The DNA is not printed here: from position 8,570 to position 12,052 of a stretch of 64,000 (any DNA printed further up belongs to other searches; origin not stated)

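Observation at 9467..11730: About 41 tandem 18-aa basic repeats (54-bp period, 276-bp super-repeat) in a 1060-aa virion protein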

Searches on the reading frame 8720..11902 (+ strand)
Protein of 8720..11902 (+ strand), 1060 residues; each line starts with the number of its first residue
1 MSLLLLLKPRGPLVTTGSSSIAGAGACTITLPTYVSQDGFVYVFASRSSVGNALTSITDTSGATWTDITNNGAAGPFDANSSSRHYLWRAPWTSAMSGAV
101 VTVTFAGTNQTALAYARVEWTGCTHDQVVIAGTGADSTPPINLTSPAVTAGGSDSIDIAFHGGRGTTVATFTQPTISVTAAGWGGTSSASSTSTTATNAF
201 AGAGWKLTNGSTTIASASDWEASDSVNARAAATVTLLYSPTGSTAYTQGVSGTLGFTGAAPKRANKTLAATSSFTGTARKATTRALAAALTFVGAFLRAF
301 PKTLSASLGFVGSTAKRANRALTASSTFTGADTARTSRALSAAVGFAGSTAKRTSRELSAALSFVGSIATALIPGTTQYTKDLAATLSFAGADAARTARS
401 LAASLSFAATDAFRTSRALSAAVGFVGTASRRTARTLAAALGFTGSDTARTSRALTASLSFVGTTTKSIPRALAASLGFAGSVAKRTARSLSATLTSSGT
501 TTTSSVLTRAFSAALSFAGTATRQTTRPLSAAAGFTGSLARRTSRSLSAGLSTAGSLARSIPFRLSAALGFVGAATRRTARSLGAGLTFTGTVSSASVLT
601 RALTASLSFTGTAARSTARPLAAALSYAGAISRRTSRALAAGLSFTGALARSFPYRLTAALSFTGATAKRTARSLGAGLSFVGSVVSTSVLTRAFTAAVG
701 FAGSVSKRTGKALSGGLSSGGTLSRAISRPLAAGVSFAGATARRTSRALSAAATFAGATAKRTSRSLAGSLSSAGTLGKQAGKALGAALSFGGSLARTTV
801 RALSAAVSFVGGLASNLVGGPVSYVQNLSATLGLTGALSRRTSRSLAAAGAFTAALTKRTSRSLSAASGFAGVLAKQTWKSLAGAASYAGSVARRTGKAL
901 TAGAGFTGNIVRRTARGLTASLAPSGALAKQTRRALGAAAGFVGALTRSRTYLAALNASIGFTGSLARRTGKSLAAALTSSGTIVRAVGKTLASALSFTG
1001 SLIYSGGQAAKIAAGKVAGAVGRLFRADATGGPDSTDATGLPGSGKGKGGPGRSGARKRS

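Call 5: search_protein_families(library=pfam, proteins=[window:8720-11902:+], max_evalue=1)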
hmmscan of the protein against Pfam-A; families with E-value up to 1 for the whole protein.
window:8720-11902:+ (1060 aa): 0 families

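Call 6: search_protein_families(library=phrogs, proteins=[window:8720-11902:+], max_evalue=0.1)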
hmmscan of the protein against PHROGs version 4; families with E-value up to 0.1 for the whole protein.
window:8720-11902:+ (1060 aa): 0 families

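Call 11: search_dna_similar(query=window:8720-11902:+, collection=phages, mode=protein, max_rows=30, max_evalue=0.001)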
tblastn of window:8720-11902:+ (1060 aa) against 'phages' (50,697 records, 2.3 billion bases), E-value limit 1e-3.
No match.

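Call 13: find_homologous_proteins(query=window:8720-11902:+, max_evalue=0.001)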
Query window:8720-11902:+ (1060 aa): 67 proteins with E <= 0.001 among 8000 candidates.
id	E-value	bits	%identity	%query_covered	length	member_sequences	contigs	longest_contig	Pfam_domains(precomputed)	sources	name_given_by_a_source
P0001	6.5e-162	559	44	56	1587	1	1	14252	PF13385.14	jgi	jgi:Concanavalin A-like lectin/glucanases superfamily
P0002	6.9e-126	440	42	53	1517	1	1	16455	PF03009.24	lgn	-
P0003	3.4e-109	385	39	52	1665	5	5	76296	-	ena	-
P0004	3.9e-109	385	42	65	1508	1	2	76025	PF14210.11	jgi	-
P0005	1.5e-108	383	41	57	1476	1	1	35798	-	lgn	-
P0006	3.3e-101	358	39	29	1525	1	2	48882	-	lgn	-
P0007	9.8e-96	340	44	43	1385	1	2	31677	PF03009.24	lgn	-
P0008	4.6e-82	295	44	47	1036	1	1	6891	-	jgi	jgi:hypothetical protein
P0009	1.8e-81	293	35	72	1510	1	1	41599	PF14509.13,PF13385.14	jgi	jgi:hypothetical protein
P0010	5.7e-72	262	40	42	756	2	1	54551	-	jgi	-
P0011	7.5e-72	261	36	55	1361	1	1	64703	-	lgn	-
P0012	1.5e-66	244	40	41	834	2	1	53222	PF23148.2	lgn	-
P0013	1.4e-60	224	40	23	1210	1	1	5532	-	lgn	-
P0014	4.3e-59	219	38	45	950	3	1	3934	-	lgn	-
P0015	3.0e-58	216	37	47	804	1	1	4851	PF13385.14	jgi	jgi:hypothetical protein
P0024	5.9e-49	186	37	37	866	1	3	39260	PF01839.30,PF13517.13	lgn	-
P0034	1.2e-40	158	33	61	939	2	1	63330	-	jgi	jgi:hypothetical protein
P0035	1.5e-40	158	40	39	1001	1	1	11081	-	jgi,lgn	jgi:predicted aconitase with swiveling domain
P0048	3.5e-29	120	38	39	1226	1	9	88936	PF13229.13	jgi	jgi:hypothetical protein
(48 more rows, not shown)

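Call 19: find_encoding_contigs(protein=P0004, flank=10000, max_places=2)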
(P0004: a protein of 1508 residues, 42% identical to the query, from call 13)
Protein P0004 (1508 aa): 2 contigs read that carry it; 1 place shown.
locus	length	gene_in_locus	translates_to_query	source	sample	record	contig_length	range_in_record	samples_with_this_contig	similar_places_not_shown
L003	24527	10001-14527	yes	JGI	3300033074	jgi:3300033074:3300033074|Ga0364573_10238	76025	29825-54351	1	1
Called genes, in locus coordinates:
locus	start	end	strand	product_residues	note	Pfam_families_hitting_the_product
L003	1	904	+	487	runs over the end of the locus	PF14550:Peptidase_S78_2 (weak)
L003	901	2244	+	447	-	-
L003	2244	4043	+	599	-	-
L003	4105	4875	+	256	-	-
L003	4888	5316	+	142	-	-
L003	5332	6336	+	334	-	-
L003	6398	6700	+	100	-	-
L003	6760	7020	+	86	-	-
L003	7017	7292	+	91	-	-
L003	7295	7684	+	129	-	-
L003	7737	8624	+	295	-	-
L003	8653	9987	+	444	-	-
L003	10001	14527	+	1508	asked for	PF14210:DUF4322 (faint)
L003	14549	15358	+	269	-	-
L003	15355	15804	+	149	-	PF19586:DUF6093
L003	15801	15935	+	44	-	-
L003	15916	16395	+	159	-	PF04883:HK97-gp10_like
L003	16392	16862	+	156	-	-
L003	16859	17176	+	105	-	-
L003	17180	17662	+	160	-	PF25595:Phage_TTP_16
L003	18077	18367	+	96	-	-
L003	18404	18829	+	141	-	-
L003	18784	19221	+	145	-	-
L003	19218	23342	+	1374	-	PF10145:PhageMin_Tail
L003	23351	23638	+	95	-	-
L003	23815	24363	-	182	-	-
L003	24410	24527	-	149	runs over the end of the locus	-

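Call 20: find_encoding_contigs(protein=P0010, flank=10000, max_places=2)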
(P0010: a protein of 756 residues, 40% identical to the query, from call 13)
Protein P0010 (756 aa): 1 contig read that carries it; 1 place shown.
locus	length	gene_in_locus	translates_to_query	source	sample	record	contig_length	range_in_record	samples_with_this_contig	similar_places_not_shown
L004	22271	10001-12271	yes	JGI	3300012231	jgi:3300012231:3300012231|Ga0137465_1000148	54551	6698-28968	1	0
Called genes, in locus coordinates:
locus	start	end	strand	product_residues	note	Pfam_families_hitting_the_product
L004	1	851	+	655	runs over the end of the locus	-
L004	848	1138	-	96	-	-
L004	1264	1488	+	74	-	-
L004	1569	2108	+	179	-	-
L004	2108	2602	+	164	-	PF00188:CAP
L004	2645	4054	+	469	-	-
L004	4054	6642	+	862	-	PF25788:Ig_Rha78A_N (faint)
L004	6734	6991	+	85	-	-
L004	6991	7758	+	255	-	PF13482:RNase_H_2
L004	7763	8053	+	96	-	-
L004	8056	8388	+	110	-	-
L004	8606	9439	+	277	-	-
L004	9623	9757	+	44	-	-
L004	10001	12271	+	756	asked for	-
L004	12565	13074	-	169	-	PF01503:PRA-PH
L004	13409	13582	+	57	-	-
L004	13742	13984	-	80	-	PF02945:Endonuclease_7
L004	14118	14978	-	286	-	PF01510:Amidase_2 (weak)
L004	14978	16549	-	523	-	-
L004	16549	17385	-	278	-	PF09250:Prim-Pol, PF01807:Zn_ribbon_DnaG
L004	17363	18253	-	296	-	-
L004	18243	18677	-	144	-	-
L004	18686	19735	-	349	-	PF12705:PDDEXK_1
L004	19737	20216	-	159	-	-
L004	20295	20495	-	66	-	-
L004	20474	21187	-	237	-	PF00899:ThiF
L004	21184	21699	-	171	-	-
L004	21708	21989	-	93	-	-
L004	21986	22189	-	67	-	-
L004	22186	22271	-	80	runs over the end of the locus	-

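Call 34: find_encoding_contigs(protein=P0012, flank=10000, max_places=1)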
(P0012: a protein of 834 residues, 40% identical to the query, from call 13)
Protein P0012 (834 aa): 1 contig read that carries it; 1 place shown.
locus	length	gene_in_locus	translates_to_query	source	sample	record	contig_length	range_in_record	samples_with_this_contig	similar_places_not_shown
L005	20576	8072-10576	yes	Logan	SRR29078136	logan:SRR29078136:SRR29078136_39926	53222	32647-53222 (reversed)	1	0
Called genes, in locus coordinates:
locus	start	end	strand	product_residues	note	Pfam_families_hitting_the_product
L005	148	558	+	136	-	-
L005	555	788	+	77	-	-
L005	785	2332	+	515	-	PF17289:Terminase_6C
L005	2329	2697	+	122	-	-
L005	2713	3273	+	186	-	-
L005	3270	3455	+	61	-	-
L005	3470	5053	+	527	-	PF04860:Phage_portal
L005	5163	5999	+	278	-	-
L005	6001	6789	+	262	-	-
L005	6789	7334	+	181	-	-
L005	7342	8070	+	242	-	-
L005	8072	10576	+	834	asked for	PF23148:Gp77 (weak)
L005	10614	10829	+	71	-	-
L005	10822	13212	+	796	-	PF18823:InPase, PF21338:Top1B_N_bact, PF01028:Topoisom_I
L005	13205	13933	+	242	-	PF03496:ADPrib_exo_Tox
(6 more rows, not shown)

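Call 35: find_encoding_contigs(protein=P0034, flank=10000, max_places=1)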
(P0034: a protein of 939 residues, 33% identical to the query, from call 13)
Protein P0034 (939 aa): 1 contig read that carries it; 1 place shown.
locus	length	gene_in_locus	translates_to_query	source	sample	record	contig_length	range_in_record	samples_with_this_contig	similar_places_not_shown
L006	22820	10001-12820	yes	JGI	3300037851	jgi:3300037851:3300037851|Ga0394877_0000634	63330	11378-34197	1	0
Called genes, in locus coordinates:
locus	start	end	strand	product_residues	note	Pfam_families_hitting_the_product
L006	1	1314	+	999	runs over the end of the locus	PF03496:ADPrib_exo_Tox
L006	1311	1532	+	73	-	-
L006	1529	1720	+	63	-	-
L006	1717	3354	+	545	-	-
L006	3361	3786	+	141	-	-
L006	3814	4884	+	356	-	-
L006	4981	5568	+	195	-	-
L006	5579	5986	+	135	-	-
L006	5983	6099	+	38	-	-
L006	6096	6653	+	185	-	-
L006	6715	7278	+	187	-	PF06508:QueC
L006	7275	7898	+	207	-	PF02592:Vut_1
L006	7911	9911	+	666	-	-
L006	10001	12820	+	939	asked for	-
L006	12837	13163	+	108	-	-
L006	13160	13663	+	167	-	-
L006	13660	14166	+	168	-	PF05069:Phage_tail_S (weak)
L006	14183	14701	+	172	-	-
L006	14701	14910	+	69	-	-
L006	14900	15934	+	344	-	PF18906:Phage_tube_2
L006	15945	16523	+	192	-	-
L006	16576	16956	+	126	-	-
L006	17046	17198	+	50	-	-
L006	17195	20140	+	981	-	PF20155:TMP_3 (weak)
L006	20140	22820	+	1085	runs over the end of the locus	PF13385:Laminin_G_3, PF00041:fn3 (weak)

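Call 48: search_protein_families(library=pfam, proteins=[P0012, P0001, P0002, P0009, P0024, P0048, P0035], max_evalue=0.01)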
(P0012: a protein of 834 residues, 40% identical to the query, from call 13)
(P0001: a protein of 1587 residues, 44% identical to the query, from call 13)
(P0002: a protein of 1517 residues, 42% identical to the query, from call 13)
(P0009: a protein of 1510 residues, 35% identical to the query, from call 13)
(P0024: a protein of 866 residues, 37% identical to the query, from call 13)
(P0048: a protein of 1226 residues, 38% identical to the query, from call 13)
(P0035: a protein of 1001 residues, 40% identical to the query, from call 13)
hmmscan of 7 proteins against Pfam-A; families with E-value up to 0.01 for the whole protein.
P0012 (834 aa): 1 family
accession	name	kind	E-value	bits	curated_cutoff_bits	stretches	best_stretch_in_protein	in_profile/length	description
PF23148.1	Gp77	-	2e-07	31.9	27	1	735-821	1-76/84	Podophage GP4 fiber-tail adaptor protein gp77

P0001 (1587 aa): 3 families
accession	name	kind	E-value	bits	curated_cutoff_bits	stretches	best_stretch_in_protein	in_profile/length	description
PF13385.13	Laminin_G_3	-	6.1e-40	137.3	27.6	2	436-593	1-149/151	Concanavalin A-like lectin/glucanases superfamily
PF22925.3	TS_C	-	0.00014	21.9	27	0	468-540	86-152/202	Trans-sialidase, C-terminal domain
PF01688.23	Herpes_gI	-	0.00052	20.4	27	0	1218-1261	16-59/155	Alphaherpesvirus glycoprotein I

P0002 (1517 aa): 1 family
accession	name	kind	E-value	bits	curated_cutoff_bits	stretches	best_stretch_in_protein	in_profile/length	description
PF03009.23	GDPD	-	1.8e-07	32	23.6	1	487-589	1-112/244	Glycerophosphoryl diester phosphodiesterase family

P0009 (1510 aa): 2 families
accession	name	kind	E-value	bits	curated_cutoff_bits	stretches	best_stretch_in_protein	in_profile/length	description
PF13385.13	Laminin_G_3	-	1e-27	97.6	27.6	2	793-918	16-151/151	Concanavalin A-like lectin/glucanases superfamily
PF14509.12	GH97_C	-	2.9e-05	24.7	25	0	977-1002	27-52/97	Glycosyl-hydrolase 97 C-terminal, oligomerisation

P0024 (866 aa): 4 families
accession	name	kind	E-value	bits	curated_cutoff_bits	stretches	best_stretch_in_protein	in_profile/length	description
PF13517.12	FG-GAP_3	-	1.5e-13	51.6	26.9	2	196-254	1-60/61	FG-GAP-like repeat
PF01839.29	FG-GAP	-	1.3e-09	38.1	22.1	1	192-217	5-36/37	FG-GAP repeat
PF07483.16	W_rich_C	-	0.00061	20.2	26.2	0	395-424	34-61/105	Tryptophan-rich Synechocystis species C-terminal domain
PF12256.14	TcdB_toxin_midN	-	0.0026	17.6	24.8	0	192-218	30-58/181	Insecticide toxin TcdB middle/N-terminal region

P0048 (1226 aa): 1 family
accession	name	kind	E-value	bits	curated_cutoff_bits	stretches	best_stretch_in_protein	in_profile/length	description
PF13229.12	Beta_helix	-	6.8e-12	45.7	25.9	2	393-575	11-158/158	Right handed beta helix region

P0035 (1001 aa): 0 families

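Call 53: search_protein_families(library=ncbifam, proteins=[window:8720-11902:+], max_evalue=0.1)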
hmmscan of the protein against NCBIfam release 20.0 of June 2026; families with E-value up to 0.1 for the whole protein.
window:8720-11902:+ (1060 aa): 0 families
